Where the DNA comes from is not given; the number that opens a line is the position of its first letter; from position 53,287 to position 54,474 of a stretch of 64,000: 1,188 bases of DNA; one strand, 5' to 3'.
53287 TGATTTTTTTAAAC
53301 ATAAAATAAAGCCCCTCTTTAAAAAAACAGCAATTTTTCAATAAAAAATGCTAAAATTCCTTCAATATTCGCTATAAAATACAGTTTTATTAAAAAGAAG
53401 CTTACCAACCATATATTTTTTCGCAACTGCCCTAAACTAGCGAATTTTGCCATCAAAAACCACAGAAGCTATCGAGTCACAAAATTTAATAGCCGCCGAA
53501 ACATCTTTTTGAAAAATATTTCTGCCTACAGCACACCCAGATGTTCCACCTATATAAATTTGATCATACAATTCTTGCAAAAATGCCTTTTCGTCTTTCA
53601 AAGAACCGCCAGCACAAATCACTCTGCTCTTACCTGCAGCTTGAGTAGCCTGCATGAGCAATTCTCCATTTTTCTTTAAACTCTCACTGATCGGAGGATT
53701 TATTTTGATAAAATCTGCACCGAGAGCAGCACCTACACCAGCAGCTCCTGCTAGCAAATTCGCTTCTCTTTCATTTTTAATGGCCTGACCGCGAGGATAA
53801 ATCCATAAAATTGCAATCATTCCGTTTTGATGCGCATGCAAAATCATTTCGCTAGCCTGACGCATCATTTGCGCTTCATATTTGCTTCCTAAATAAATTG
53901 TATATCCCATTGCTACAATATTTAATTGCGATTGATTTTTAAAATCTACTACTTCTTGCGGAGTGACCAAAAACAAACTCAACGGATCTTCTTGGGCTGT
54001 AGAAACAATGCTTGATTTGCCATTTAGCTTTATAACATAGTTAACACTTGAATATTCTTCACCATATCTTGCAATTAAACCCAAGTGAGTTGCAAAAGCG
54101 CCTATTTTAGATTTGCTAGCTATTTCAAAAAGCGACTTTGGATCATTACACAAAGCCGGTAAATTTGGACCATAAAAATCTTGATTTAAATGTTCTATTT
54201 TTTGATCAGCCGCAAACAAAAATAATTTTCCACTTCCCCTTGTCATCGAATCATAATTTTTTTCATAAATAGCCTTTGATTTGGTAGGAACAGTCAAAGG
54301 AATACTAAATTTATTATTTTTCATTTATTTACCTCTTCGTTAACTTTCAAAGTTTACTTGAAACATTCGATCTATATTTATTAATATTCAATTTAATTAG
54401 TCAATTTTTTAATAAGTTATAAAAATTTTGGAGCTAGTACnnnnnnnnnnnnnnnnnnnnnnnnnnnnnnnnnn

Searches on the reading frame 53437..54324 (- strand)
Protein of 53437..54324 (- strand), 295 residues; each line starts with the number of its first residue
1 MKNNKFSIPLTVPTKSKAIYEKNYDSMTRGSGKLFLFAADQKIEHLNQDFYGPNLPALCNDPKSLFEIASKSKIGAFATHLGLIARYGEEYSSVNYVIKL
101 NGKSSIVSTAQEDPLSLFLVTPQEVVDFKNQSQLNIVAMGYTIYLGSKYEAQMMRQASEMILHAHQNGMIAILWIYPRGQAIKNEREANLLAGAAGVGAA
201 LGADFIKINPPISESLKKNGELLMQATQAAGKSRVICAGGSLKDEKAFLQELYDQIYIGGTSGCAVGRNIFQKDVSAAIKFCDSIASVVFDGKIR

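Call 78: search_protein_families(library=pfam, proteins=[window:53437-54324:-], max_evalue=0.00001)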
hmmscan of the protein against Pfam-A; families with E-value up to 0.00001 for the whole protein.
window:53437-54324:- (295 aa): 1 family
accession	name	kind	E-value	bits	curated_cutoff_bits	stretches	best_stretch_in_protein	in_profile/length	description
PF01791.15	DeoC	-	1.3e-42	146.5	23.8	1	36-273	3-229/229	DeoC/LacD family aldolase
